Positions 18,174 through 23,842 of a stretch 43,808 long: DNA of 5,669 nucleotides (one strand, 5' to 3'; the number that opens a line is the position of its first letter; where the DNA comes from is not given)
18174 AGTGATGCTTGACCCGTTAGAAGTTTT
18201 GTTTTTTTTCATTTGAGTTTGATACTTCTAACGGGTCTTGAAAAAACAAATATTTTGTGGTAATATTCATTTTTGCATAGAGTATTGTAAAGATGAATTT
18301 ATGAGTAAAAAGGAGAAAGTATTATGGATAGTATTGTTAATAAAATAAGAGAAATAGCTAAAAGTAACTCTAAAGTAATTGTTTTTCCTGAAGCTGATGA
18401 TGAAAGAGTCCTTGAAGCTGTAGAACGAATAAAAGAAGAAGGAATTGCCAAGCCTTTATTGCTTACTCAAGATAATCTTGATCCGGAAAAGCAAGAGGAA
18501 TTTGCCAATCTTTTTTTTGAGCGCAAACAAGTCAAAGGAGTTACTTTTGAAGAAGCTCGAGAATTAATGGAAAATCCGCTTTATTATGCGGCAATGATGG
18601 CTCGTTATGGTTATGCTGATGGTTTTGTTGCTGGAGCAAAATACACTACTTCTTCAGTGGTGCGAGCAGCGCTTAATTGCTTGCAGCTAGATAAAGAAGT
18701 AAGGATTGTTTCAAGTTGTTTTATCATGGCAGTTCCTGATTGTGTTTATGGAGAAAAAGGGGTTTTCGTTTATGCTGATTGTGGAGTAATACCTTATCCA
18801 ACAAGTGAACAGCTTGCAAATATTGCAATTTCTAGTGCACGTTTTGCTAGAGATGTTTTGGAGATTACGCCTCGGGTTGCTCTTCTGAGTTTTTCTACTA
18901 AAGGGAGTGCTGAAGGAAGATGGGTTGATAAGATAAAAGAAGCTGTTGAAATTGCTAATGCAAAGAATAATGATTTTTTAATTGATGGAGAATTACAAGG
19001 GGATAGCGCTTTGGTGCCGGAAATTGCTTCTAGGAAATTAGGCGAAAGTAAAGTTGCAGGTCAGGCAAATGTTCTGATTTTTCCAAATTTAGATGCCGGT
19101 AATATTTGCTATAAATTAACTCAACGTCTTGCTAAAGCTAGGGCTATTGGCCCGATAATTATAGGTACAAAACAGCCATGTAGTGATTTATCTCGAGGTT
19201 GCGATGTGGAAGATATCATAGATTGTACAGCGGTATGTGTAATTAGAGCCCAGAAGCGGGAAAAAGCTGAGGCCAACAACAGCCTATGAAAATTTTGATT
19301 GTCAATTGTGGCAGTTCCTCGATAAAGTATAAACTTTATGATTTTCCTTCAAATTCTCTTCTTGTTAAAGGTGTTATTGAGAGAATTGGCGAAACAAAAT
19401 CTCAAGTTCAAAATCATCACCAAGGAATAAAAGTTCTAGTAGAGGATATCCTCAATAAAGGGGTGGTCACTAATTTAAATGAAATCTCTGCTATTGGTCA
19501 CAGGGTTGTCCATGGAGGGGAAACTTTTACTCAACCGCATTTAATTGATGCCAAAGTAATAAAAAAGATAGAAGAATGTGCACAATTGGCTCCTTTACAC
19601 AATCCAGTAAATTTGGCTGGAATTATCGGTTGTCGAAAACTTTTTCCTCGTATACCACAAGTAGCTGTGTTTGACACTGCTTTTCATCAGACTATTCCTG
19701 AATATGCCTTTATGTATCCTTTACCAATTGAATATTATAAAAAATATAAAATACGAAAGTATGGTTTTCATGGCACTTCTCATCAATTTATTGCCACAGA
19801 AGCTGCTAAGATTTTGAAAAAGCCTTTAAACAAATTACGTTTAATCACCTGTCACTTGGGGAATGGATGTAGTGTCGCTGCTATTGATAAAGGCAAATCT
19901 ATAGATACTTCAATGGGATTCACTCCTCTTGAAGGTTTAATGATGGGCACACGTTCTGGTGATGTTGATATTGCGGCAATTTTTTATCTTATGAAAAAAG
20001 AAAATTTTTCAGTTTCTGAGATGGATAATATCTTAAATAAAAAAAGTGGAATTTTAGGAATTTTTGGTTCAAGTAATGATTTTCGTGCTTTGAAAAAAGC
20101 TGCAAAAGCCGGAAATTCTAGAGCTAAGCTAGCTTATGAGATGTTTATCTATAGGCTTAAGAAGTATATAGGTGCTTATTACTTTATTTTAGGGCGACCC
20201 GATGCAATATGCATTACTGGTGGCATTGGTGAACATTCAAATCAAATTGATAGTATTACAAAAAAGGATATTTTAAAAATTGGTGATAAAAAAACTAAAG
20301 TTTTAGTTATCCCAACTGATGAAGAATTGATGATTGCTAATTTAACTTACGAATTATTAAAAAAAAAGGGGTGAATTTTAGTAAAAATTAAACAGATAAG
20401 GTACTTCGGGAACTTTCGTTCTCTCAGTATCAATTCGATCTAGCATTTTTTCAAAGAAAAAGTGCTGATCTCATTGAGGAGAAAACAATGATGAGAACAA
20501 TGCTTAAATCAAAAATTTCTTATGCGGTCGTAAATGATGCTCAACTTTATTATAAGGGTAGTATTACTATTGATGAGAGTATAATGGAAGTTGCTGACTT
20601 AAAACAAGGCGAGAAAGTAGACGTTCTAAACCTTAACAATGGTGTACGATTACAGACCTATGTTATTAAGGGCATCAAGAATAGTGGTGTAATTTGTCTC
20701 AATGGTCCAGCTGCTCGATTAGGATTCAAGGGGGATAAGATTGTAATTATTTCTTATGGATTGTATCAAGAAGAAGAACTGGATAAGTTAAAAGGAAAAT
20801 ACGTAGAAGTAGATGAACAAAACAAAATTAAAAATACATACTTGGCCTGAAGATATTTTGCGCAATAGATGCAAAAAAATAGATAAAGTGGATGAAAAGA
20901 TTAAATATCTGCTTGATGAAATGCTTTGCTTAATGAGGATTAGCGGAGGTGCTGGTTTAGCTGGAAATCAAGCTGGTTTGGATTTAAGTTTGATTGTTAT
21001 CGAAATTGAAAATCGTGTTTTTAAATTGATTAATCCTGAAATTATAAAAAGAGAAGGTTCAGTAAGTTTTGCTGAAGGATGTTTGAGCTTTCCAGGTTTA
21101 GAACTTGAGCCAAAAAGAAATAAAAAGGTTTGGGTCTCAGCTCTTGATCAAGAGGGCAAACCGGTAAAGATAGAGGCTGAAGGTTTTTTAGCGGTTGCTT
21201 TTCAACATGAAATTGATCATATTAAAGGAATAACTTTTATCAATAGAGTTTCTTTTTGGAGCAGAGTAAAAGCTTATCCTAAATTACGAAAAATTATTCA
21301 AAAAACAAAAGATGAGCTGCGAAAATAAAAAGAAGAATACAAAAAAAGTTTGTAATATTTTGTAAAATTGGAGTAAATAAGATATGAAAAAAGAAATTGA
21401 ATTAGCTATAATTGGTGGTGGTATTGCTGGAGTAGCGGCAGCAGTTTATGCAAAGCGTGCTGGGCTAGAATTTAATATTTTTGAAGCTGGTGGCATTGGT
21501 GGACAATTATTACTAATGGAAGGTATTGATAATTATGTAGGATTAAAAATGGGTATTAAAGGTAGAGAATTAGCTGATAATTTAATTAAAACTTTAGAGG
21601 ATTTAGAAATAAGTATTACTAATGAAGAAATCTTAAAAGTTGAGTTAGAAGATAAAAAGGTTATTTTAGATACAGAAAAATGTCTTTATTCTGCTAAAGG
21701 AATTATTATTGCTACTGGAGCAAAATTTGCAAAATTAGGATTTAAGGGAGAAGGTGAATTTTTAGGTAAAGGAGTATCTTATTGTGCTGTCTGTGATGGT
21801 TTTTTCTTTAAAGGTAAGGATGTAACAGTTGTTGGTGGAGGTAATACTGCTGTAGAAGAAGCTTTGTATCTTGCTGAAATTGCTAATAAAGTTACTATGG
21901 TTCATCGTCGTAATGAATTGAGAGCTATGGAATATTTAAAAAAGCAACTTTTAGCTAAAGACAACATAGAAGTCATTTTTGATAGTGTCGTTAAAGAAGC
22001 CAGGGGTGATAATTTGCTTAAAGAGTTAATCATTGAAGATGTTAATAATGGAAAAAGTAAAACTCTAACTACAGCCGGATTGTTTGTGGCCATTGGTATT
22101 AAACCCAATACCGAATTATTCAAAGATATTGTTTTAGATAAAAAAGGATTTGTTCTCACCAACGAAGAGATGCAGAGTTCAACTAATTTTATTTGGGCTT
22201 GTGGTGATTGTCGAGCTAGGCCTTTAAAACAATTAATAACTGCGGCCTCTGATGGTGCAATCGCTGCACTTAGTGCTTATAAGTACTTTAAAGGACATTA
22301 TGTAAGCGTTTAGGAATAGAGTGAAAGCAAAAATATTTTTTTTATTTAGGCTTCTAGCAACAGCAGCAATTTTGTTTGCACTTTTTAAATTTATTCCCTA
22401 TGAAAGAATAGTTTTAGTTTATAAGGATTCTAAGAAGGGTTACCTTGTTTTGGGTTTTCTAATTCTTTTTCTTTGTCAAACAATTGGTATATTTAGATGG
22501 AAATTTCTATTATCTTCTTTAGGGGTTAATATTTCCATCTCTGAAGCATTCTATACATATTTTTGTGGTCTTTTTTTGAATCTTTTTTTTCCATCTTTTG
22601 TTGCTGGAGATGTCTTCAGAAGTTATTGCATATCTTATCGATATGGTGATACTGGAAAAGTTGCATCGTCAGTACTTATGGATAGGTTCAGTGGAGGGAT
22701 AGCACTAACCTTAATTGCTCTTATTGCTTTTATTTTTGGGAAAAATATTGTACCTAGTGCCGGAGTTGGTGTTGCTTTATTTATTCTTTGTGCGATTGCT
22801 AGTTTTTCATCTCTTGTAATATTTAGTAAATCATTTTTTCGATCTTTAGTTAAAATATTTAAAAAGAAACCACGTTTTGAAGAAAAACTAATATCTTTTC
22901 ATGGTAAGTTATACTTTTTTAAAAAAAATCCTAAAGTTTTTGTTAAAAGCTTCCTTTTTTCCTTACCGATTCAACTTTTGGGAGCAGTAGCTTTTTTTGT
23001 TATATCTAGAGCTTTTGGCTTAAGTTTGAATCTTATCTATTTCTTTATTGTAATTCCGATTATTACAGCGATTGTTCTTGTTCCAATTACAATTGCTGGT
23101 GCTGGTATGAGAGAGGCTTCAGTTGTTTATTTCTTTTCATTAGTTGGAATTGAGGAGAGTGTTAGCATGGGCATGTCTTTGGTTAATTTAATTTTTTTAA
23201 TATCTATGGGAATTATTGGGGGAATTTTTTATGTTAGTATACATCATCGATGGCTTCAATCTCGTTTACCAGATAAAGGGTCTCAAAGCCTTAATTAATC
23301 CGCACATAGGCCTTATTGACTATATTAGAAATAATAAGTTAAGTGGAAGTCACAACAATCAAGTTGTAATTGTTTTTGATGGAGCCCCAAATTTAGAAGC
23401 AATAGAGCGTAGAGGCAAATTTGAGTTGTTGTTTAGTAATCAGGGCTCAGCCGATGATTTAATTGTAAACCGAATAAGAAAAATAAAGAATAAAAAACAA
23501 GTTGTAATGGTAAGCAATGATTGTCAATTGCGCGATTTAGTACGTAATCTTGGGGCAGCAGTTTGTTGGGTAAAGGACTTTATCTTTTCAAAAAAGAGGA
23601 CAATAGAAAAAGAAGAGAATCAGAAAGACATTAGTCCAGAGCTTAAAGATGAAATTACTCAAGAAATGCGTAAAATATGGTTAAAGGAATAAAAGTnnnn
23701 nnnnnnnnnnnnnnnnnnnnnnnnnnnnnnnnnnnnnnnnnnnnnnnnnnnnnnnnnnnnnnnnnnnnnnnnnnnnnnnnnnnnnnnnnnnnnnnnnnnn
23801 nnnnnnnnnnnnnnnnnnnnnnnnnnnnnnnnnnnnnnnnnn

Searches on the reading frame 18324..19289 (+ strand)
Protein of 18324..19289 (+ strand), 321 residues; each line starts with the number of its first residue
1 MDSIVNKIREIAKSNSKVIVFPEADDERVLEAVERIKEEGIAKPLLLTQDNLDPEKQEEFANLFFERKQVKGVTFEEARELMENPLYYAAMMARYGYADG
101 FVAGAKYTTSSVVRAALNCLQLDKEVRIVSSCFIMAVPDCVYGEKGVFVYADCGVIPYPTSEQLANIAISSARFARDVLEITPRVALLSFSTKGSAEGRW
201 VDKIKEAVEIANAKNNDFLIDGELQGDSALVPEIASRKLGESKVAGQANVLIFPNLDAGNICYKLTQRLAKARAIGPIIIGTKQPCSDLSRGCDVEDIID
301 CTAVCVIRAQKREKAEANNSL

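Call 7: search_protein_families(library=ncbifam, proteins=[window:18324-19289:+], max_evalue=0.00001)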
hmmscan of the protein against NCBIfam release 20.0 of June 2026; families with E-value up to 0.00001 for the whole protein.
window:18324-19289:+ (321 aa): 10 families
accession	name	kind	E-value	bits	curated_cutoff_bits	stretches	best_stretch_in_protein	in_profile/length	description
TIGR00651.1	pta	equivalog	5.7e-101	338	311.2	1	55-304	59-302/304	phosphate acetyltransferase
NF007233.1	PRK09653.1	subfamily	2e-100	336.4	310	2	53-308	71-318/319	phosphotransacetylase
NF004167.0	PRK05632.1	equivalog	1.9e-92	311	418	1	8-313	389-707/708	phosphate acetyltransferase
NF009501.0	PRK12861.1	subfamily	5.9e-42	143.7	1178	1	55-311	511-762/764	NADP-dependent malic enzyme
NF004472.0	PRK05805.1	subfamily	9.8e-24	83.9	399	1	9-311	10-300/302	phosphate butyryltransferase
TIGR02706.1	P_butyryltrans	equivalog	3.5e-23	82.2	410.5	1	8-305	5-290/294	phosphate butyryltransferase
NF006045.0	PRK08190.1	subfamily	2.6e-20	72.7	282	1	16-317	178-465/467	bifunctional enoyl-CoA hydratase/phosphate acetyltransferase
NF005837.0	PRK07742.1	equivalog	5.1e-20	72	409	1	8-311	7-299/299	phosphate butyryltransferase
NF008852.0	PRK11890.1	subfamily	4.9e-19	68.5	413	1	16-317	24-311/315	phosphate acetyltransferase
TIGR02709.1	branched_ptb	equivalog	2.1e-08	34.1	475.15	1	146-295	111-258/271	branched-chain phosphotransacylase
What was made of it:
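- Checked: pta (18324-19289; TIGR00651 338 bits) and a 362-aa AckA (19286-20374) are present (call 7).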

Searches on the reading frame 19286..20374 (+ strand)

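Call 7: search_protein_families(library=ncbifam, proteins=[window:19286-20374:+], max_evalue=0.00001)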
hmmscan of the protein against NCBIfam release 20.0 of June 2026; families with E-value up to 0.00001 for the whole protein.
window:19286-20374:+ (362 aa): 8 families
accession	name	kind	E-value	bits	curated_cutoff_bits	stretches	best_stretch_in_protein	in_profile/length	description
TIGR00016.1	ackA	subfamily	6e-132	440.2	293.4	1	1-332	4-356/405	acetate/propionate family kinase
NF009063.0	PRK12397.1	equivalog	1.4e-118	396.1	659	1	2-327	4-344/404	acetate/propionate family kinase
NF009045.0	PRK12379.1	equivalog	1.4e-108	363.2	580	1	3-328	7-341/402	propionate kinase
NF005520.0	PRK07157.1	equivalog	3.3e-102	342.6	561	1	1-322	3-338/400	acetate kinase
NF009099.0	PRK12440.1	equivalog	6.6e-102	341.4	693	1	3-322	6-338/397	acetate/propionate family kinase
NF005462.0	PRK07058.1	equivalog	2.8e-76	257.1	486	1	47-323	65-337/396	acetate/propionate family kinase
NF002834.0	PRK03011.1-5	subfamily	5e-33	114.7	222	1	1-348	3-335/357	butyrate kinase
TIGR02707.1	butyr_kinase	equivalog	6.3e-27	94.5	289.1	1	2-348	1-332/351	butyrate kinase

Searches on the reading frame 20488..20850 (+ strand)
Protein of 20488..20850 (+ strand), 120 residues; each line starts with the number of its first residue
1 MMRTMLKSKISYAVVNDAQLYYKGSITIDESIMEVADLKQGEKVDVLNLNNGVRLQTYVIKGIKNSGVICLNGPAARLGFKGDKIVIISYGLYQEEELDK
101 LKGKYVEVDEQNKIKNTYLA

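Call 7: search_protein_families(library=ncbifam, proteins=[window:20488-20850:+], max_evalue=0.00001)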
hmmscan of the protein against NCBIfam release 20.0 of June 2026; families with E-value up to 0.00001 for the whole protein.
window:20488-20850:+ (120 aa): 1 family
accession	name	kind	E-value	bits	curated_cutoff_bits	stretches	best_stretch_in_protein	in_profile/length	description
TIGR00223.1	panD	equivalog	3.1e-37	127.3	106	1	1-117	1-117/126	aspartate 1-decarboxylase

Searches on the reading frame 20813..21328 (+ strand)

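Call 7: search_protein_families(library=ncbifam, proteins=[window:20813-21328:+], max_evalue=0.00001)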
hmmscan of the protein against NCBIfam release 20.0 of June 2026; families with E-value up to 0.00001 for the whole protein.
window:20813-21328:+ (171 aa): 6 families
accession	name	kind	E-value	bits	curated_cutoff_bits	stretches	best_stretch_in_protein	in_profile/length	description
TIGR00079.1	pept_deformyl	equivalog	1e-40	139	103.95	1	7-153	3-154/161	peptide deformylase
NF001159.1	PRK00150.1-3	subfamily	1.3e-37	128.9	125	1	6-155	3-159/167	peptide deformylase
NF009484.0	PRK12846.1-5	equivalog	7.2e-25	87.6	190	1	7-155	5-156/165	peptide deformylase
NF009483.0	PRK12846.1-4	equivalog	1.1e-19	70.8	267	1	14-147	12-157/193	peptide deformylase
NF006670.0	PRK09218.1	equivalog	5.6e-19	68.5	162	1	15-140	11-134/136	peptide deformylase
NF011189.0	PRK14595.1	equivalog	2.5e-17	63.1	232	1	13-147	11-147/162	peptide deformylase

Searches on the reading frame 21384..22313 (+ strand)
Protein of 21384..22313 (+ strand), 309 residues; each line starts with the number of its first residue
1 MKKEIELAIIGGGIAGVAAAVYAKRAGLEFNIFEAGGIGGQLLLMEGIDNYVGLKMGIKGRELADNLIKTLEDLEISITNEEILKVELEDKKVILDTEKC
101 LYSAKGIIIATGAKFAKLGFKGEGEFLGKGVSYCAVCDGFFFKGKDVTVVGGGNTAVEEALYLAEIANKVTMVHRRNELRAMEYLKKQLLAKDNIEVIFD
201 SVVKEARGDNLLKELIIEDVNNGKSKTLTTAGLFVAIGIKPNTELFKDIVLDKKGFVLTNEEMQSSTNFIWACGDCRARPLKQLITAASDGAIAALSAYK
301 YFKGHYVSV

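Call 7: search_protein_families(library=ncbifam, proteins=[window:21384-22313:+], max_evalue=0.00001)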
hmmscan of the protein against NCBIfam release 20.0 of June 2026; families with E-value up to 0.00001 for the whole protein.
window:21384-22313:+ (309 aa): 50 families (the best 25 are shown)
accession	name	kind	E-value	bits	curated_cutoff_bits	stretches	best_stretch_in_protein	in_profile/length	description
TIGR01292.1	TRX_reduct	equivalog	1.1e-97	326.4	343.45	1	6-301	2-299/300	thioredoxin-disulfide reductase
TIGR03143.1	AhpF_homolog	hypoth_equivalog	3.5e-79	266.8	687.65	1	4-304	4-310/555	putative alkyl hydroperoxide reductase F subunit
TIGR03140.1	AhpF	equivalog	5.2e-73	246.3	502.9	1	3-301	211-511/515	alkyl hydroperoxide reductase subunit F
NF007614.0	PRK10262.1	equivalog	1.3e-55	188.8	644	1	3-304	5-316/321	thioredoxin-disulfide reductase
TIGR04018.1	Bthiol_YpdA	hypoth_equivalog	3.3e-22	78.7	339.9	1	73-276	84-288/316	YpdA family putative bacillithiol disulfide reductase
TIGR02053.1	MerA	equivalog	1.9e-21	76.6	454.45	1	89-299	115-329/465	mercury(II) reductase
TIGR03385.1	CoA_CoA_reduc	equivalog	1.2e-18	67.2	578.8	1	8-277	3-283/439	CoA-disulfide reductase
TIGR01350.1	lipoamide_DH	equivalog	4.5e-18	65.2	408.8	1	90-295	116-325/461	dihydrolipoyl dehydrogenase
NF004776.0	PRK06116.1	equivalog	6.8e-16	58.3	480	1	87-279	116-307/450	glutathione-disulfide reductase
NF004947.0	PRK06292.2-5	equivalog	2.8e-15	56.2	592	1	104-280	132-313/474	dihydrolipoyl dehydrogenase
NF004945.0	PRK06292.2-3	equivalog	1.1e-14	54.2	494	1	63-277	93-305/457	dihydrolipoyl dehydrogenase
NF004943.0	PRK06292.2-1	equivalog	2.8e-14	52.7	432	1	89-279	114-310/456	dihydrolipoyl dehydrogenase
NF009409.0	PRK12770.1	subfamily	2.3e-13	49.9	343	1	3-305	17-353/360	putative glutamate synthase subunit beta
NF009454.0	PRK12814.1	equivalog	3.7e-13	48.7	916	1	6-178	195-358/657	putative NADPH-dependent glutamate synthase small subunit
NF007123.0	PRK09564.1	equivalog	5.4e-12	45.1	458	1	145-277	150-284/444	CoA-disulfide reductase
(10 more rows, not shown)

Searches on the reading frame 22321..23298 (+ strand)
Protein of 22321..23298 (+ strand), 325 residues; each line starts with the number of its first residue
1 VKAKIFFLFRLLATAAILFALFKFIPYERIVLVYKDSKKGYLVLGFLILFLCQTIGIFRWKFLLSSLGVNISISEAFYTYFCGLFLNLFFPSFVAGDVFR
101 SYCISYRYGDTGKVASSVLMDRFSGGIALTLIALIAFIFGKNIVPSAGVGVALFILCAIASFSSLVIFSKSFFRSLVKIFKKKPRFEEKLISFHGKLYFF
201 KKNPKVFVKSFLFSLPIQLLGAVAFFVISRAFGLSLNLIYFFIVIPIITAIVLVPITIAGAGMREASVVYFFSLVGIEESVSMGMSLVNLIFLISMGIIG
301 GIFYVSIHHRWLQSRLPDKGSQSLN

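Call 7: search_protein_families(library=ncbifam, proteins=[window:22321-23298:+], max_evalue=0.00001)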
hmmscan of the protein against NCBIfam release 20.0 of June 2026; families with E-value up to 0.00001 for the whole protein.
window:22321-23298:+ (325 aa): 1 family
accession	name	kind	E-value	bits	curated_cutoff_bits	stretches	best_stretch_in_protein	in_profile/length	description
TIGR00374.1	TIGR00374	subfamily_domain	1.9e-28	99.9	43.2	1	16-307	6-313/323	flippase-like domain-containing protein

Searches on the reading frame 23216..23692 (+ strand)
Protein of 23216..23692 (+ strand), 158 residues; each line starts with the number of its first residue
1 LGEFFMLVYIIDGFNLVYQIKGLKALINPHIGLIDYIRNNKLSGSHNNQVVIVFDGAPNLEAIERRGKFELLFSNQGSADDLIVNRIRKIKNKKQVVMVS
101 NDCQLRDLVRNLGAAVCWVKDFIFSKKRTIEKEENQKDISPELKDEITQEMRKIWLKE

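Call 90: search_protein_families(library=pfam, proteins=[window:23216-23692:+], max_evalue=0.001)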
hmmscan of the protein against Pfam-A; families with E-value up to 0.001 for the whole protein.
window:23216-23692:+ (158 aa): 1 family
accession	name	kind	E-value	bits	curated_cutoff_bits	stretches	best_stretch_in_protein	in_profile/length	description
PF05991.17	NYN_YacP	-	2.3e-14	54.1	24.6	1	10-151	2-157/166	YacP-like NYN domain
